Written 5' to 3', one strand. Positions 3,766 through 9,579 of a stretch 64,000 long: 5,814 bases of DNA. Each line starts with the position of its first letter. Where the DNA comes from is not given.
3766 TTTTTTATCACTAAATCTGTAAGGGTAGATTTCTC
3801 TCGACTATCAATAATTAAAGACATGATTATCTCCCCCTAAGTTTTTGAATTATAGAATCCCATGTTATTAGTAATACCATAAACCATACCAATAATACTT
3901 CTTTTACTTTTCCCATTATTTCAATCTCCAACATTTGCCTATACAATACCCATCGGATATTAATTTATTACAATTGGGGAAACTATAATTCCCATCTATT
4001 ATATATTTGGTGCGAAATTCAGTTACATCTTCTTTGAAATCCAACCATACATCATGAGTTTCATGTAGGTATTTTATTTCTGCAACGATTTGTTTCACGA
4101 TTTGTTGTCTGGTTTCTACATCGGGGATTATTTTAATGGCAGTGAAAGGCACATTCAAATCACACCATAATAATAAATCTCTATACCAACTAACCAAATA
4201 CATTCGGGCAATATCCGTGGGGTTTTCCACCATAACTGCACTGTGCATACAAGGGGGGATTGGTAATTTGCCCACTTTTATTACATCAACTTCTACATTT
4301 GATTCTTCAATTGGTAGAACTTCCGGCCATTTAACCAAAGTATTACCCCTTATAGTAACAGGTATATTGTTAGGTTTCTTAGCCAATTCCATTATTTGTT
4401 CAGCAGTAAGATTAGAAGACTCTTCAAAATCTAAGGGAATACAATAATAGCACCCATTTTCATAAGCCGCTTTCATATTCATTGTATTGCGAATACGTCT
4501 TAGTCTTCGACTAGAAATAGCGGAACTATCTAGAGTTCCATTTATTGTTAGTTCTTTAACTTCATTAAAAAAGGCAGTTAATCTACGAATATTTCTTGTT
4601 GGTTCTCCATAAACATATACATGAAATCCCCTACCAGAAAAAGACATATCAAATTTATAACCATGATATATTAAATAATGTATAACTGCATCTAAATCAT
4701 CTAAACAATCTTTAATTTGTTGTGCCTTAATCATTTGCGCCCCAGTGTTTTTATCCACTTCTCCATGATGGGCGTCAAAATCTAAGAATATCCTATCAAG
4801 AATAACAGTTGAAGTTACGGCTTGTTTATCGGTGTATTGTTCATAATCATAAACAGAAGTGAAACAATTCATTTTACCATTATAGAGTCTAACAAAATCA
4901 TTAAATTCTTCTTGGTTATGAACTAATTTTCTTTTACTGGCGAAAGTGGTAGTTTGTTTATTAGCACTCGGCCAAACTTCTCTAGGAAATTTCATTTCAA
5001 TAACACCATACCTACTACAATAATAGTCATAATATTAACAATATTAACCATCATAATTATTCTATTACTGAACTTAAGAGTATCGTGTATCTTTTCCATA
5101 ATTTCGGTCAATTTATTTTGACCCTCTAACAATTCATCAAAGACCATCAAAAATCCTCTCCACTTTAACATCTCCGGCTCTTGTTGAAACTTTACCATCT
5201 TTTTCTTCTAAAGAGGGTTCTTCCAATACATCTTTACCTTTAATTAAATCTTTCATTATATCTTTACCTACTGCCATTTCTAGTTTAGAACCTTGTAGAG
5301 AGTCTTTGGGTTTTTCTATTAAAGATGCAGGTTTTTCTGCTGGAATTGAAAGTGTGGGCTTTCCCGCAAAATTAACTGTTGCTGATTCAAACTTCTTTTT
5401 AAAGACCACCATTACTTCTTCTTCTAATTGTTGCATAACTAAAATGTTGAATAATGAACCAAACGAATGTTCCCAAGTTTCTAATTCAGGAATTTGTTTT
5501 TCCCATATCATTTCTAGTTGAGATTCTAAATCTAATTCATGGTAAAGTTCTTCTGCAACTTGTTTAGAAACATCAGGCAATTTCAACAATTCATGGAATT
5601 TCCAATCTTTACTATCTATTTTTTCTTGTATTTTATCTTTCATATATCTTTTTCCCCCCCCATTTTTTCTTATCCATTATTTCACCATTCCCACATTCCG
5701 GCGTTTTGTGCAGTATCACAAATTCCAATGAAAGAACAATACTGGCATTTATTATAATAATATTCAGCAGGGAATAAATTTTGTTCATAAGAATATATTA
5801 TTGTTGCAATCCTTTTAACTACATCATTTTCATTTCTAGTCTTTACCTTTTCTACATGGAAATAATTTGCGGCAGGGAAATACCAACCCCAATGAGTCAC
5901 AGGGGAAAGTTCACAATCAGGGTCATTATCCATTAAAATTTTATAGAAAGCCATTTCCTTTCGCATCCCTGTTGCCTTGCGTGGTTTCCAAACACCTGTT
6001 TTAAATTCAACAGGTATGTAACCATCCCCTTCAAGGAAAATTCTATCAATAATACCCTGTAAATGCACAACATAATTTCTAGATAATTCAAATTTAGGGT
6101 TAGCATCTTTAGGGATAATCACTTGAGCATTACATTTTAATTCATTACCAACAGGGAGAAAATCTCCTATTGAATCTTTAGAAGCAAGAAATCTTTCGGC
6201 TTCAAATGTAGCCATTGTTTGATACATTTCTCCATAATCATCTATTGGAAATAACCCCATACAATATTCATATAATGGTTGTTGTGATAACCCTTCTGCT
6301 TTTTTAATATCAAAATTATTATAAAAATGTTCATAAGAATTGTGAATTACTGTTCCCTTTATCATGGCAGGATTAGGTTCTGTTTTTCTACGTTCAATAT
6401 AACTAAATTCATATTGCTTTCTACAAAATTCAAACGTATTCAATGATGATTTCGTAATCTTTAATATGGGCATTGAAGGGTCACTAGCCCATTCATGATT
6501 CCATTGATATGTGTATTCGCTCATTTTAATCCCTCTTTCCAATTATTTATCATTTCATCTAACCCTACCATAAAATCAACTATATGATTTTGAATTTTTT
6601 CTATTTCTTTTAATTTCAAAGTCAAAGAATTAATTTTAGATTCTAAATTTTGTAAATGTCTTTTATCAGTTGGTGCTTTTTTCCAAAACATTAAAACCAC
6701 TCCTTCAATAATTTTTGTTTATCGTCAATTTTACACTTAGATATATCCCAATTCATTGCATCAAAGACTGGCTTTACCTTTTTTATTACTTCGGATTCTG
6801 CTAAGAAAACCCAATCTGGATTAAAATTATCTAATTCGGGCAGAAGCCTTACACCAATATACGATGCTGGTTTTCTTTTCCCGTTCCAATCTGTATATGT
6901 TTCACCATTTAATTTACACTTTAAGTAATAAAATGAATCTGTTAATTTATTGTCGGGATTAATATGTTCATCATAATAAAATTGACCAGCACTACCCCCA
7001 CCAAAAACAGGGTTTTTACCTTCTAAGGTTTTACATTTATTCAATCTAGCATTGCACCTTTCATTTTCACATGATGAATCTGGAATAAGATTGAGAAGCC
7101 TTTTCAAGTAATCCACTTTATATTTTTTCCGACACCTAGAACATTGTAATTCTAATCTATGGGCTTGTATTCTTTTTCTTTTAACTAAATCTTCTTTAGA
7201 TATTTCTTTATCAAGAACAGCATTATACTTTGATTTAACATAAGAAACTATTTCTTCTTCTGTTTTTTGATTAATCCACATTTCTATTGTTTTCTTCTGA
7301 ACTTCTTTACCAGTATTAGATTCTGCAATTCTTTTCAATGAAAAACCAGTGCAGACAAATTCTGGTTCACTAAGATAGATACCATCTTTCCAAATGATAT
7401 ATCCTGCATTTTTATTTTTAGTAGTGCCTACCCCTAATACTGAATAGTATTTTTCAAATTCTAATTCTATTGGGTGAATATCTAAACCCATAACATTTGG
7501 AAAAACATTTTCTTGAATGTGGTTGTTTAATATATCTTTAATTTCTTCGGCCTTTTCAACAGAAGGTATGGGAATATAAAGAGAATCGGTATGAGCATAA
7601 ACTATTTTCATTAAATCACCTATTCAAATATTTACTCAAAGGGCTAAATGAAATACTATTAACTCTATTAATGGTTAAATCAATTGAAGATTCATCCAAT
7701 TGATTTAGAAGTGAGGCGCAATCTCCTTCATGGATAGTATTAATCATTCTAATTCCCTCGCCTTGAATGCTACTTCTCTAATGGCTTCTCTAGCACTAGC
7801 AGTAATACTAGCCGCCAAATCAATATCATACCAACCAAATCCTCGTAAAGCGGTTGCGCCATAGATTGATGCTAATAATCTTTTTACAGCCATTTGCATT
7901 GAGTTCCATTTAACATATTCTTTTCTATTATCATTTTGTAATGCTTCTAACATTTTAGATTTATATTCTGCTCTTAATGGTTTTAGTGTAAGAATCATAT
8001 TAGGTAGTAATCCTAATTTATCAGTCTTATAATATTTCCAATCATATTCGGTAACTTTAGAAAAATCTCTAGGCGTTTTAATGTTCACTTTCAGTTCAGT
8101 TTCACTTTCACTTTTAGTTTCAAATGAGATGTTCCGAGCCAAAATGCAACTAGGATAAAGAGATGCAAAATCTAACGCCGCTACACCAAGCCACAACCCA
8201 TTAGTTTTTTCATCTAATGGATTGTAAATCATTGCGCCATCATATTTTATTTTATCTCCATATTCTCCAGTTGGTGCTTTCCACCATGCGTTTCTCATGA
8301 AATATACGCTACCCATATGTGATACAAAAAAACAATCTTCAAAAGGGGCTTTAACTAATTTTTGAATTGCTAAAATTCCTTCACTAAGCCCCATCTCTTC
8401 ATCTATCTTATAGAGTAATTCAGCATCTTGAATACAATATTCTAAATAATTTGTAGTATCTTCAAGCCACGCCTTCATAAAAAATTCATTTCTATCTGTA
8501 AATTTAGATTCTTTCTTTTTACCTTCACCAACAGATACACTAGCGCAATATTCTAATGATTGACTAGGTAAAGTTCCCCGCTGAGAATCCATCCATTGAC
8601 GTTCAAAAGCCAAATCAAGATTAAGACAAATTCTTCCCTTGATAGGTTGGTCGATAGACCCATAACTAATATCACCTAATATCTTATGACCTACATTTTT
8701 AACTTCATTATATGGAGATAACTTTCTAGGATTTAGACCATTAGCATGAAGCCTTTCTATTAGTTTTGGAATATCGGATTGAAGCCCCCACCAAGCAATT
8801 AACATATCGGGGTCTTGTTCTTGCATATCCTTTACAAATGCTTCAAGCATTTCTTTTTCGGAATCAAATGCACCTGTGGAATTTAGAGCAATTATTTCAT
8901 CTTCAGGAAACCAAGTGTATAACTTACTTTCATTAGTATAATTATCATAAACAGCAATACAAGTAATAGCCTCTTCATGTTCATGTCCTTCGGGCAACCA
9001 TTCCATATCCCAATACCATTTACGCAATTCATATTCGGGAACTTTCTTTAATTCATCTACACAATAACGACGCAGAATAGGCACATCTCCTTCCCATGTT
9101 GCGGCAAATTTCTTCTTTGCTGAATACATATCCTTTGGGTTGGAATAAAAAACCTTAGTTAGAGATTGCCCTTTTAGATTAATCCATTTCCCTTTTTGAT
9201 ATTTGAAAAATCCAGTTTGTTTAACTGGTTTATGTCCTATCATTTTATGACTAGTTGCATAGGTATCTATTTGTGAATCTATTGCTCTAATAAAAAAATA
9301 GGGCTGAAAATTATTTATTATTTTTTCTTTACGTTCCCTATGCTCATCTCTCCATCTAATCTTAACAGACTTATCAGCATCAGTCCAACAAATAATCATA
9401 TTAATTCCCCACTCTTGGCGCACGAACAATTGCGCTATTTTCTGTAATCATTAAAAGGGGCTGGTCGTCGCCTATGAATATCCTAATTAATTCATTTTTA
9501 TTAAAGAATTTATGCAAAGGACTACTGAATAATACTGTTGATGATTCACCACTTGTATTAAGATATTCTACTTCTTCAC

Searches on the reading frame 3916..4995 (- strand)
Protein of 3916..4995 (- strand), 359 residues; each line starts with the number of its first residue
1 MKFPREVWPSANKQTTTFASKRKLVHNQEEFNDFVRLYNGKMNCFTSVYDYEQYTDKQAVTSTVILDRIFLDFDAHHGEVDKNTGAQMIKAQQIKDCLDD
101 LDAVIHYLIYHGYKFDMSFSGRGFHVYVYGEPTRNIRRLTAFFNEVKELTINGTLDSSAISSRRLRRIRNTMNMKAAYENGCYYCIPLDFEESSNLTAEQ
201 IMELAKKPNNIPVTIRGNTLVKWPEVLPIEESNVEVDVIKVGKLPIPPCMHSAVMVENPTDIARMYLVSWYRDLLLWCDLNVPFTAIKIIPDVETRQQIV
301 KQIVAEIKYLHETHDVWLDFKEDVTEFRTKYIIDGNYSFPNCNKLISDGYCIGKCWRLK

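Call 10: search_protein_families(library=phrogs, proteins=[window:3916-4995:-], max_evalue=0.01)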
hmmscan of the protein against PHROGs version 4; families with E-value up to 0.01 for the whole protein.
window:3916-4995:- (359 aa): 2 families
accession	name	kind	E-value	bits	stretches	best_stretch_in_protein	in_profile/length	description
phrog_9660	-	unknown function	2e-14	54.6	1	22-216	30-244/407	-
phrog_16345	-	DNA, RNA and nucleotide metabolism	7.9e-09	35.1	1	27-255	26-248/972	primase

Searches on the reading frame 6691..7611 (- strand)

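Call 93: search_protein_families(library=ncbifam, proteins=[window:6691-7611:-], max_evalue=0.01)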
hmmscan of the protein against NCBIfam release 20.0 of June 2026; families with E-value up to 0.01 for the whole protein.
window:6691-7611:- (306 aa): 3 families
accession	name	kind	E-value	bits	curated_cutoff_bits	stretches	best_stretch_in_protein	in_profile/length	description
NF004421.0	PRK05762.1-2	equivalog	0.00055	18.3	570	1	2-150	551-702/795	DNA polymerase II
TIGR00592.1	pol2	superfamily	0.0032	15.5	239.95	1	2-135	947-1072/1176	DNA polymerase (pol2)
NF004418.0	PRK05761.1-4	subfamily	0.004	15.4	692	1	46-150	513-617/717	type B DNA-directed DNA polymerase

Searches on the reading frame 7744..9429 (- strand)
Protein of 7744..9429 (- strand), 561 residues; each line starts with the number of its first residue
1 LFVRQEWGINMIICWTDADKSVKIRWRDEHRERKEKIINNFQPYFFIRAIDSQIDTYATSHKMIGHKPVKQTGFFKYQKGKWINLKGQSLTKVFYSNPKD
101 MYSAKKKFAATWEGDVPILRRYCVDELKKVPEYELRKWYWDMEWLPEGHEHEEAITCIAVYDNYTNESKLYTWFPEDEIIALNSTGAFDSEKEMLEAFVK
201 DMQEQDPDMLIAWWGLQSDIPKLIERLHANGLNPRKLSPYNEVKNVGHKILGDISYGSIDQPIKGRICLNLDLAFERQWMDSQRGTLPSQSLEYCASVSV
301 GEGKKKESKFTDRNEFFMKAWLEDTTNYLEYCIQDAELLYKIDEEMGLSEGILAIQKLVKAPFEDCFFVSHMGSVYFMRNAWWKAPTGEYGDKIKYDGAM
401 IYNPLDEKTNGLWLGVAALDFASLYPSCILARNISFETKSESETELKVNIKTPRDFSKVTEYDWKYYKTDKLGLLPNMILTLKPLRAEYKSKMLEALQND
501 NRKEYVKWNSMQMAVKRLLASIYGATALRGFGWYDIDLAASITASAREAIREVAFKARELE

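Call 9: search_protein_families(library=pfam, proteins=[window:7744-9429:-], max_evalue=0.01)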
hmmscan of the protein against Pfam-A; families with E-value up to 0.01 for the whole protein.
window:7744-9429:- (561 aa): 2 families
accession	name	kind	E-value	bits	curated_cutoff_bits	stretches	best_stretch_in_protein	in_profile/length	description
PF00136.26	DNA_pol_B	-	3.8e-19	69.3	23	1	392-552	39-194/453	DNA polymerase family B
PF03104.25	DNA_pol_B_exo1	-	2.1e-07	31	23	1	165-273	123-224/242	DNA polymerase family B, exonuclease domain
